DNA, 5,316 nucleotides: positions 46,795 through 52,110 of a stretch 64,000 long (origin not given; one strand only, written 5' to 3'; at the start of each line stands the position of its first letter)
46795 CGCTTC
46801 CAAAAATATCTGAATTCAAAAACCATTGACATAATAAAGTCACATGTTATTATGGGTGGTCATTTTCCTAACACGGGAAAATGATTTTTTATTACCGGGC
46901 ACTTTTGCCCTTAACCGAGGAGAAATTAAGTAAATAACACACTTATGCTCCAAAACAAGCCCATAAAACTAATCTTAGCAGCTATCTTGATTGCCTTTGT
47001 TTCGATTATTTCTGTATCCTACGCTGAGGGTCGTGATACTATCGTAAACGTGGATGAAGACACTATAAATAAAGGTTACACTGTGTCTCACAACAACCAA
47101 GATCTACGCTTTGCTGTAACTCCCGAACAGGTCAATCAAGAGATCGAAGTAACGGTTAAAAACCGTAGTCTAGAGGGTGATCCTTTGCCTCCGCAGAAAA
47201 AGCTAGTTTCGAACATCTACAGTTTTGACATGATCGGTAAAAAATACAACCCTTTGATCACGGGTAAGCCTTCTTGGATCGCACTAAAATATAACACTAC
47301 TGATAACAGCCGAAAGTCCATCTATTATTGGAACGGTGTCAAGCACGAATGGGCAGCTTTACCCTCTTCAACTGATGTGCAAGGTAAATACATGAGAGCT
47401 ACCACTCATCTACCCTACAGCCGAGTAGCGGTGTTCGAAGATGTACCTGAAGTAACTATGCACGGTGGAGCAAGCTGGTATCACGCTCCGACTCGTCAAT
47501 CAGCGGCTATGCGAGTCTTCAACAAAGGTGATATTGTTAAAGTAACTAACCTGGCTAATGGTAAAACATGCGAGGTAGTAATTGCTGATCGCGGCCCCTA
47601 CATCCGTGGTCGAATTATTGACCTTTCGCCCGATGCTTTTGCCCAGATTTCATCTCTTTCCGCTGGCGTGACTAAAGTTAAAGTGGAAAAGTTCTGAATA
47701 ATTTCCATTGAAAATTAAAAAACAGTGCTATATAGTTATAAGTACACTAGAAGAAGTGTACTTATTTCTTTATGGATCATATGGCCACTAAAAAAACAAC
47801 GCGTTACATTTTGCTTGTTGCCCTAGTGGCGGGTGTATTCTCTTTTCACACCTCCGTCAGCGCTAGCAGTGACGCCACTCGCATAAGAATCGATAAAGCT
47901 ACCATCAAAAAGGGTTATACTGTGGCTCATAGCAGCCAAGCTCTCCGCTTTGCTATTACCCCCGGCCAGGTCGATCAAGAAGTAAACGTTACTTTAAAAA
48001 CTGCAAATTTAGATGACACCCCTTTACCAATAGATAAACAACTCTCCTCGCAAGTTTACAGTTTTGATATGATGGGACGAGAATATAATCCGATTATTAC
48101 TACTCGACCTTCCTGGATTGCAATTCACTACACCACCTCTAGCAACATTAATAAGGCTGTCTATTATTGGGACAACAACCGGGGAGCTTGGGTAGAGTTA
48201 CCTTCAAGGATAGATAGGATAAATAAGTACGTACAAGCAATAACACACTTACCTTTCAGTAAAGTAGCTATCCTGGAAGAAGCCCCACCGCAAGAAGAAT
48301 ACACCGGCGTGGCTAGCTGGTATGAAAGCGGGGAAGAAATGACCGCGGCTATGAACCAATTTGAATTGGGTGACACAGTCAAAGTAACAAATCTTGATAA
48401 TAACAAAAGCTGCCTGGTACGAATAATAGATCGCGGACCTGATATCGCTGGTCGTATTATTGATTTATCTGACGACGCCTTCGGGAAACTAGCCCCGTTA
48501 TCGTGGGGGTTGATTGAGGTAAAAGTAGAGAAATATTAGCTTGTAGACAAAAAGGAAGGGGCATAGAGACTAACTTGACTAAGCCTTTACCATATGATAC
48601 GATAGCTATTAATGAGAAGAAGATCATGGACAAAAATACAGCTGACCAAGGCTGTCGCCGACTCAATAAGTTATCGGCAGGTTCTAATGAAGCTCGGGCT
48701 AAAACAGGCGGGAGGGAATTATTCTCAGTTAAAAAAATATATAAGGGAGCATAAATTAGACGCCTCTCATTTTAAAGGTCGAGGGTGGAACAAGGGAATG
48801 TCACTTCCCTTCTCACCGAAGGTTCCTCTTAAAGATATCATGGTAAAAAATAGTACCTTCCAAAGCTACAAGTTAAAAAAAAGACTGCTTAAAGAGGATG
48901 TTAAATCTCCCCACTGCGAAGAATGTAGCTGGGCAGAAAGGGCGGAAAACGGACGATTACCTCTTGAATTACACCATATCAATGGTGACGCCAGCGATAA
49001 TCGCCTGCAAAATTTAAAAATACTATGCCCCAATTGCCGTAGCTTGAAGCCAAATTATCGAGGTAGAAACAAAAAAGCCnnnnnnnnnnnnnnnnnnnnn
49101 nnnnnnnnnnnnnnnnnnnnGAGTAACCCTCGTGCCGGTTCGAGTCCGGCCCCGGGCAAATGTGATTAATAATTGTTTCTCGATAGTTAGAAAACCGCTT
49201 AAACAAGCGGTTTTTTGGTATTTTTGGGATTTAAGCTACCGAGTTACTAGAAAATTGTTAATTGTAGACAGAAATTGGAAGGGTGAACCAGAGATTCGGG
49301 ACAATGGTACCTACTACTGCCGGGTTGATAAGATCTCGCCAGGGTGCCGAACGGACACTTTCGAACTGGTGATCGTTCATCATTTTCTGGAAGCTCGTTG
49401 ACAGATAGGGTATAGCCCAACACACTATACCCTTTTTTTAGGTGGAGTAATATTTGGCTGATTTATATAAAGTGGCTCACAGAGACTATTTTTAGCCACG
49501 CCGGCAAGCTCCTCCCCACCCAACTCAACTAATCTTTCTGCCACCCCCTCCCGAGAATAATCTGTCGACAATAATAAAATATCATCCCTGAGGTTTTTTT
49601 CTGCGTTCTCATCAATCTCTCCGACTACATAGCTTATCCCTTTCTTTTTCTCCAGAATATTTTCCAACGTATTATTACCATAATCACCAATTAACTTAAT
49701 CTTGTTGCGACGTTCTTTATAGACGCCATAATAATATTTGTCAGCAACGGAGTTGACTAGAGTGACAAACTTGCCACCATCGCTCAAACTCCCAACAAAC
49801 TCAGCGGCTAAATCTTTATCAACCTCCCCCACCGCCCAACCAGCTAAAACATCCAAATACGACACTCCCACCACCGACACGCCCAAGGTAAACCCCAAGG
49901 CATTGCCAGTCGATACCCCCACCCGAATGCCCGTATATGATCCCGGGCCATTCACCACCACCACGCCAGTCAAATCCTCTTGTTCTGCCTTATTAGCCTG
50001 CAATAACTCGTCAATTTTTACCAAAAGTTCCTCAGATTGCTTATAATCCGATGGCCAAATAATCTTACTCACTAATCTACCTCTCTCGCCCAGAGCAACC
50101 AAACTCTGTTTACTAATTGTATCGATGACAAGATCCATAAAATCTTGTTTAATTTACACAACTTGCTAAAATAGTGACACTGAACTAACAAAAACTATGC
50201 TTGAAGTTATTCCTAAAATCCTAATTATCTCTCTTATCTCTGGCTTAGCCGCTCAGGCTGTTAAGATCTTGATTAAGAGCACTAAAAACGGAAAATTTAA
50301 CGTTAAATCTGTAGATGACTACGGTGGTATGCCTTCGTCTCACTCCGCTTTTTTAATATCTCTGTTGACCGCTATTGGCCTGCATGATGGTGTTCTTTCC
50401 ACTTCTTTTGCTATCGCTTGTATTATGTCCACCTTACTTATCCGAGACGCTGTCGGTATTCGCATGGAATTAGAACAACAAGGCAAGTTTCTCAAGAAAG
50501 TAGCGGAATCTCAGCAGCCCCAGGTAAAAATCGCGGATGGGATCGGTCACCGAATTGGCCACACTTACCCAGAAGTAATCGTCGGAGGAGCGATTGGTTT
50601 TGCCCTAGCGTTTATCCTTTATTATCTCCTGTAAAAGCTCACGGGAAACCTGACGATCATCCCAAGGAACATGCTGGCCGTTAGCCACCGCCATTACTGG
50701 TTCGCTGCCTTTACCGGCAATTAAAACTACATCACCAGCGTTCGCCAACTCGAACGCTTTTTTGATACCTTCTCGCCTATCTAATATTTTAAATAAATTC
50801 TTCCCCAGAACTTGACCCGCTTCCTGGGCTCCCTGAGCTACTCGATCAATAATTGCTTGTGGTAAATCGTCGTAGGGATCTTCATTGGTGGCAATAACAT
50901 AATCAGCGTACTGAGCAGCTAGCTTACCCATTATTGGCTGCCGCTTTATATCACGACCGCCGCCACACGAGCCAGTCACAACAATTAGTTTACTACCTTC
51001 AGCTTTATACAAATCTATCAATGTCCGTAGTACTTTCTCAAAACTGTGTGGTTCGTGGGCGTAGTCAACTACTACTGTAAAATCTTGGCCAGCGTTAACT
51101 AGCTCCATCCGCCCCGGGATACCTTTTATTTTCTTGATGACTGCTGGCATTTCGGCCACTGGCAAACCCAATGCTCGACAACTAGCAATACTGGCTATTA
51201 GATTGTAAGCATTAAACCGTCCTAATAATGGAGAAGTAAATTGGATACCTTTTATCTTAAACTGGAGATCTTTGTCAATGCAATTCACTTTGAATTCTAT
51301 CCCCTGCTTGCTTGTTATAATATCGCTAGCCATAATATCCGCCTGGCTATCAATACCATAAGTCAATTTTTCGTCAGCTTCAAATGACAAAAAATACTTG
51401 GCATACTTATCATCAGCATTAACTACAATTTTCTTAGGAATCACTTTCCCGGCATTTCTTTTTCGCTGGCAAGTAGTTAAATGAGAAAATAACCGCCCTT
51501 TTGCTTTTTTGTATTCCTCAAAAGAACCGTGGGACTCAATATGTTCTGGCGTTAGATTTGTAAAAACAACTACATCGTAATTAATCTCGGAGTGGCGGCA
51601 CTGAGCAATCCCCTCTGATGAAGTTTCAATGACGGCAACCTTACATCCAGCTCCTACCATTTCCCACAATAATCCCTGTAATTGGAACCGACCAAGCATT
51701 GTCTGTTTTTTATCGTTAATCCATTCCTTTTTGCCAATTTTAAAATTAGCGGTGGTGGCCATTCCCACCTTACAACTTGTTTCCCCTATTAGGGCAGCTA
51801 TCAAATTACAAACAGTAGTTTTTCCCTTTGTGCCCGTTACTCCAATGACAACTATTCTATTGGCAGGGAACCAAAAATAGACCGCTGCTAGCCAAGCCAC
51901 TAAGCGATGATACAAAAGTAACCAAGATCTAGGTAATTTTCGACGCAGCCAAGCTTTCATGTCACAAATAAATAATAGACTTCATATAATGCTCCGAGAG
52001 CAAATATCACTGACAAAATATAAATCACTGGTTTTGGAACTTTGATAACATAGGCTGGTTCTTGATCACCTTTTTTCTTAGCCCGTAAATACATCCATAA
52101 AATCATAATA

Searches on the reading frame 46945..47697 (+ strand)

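Call 88: search_protein_families(library=pfam, proteins=[window:46945-47697:+], max_evalue=0.00001)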
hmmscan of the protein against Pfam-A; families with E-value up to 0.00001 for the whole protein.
window:46945-47697:+ (250 aa): 1 family
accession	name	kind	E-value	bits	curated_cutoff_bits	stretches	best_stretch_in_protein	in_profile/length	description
PF03330.24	DPBB_1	-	2.6e-12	47.2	28.8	1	174-247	4-83/83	Lytic transglycolase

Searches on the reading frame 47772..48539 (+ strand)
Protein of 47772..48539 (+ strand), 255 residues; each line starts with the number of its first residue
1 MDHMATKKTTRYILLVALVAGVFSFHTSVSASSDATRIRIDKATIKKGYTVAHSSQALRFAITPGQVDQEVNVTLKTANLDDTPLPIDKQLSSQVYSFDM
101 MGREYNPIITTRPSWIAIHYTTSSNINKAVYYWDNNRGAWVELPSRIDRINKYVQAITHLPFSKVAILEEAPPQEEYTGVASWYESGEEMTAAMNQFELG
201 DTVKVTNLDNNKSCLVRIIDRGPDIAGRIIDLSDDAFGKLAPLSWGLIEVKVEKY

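Call 88: search_protein_families(library=pfam, proteins=[window:47772-48539:+], max_evalue=0.00001)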
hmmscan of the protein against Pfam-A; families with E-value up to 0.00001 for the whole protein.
window:47772-48539:+ (255 aa): 1 family
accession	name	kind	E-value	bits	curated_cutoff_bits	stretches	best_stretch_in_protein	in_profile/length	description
PF03330.24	DPBB_1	-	1.8e-11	44.6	28.8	1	179-252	4-83/83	Lytic transglycolase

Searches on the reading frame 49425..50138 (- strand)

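Call 88: search_protein_families(library=pfam, proteins=[window:49425-50138:-], max_evalue=0.00001)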
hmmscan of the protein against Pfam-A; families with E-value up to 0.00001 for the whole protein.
window:49425-50138:- (237 aa): 1 family
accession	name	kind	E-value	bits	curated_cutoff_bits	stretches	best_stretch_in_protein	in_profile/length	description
PF00814.31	TsaD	-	3.8e-15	56.7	24.8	1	35-122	30-114/264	tRNA N6-adenosine threonylcarbamoyltransferase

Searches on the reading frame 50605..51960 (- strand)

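Call 88: search_protein_families(library=pfam, proteins=[window:50605-51960:-], max_evalue=0.00001)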
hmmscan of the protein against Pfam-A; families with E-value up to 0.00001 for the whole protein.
window:50605-51960:- (451 aa): 2 families
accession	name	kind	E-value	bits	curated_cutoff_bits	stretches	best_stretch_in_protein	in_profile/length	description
PF08245.18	Mur_ligase_M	-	3.1e-44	151.8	24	1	41-260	1-199/200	Mur ligase middle domain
PF02875.26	Mur_ligase_C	-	8e-27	95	28.4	1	283-418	1-127/127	Mur ligase, glutamate ligase domain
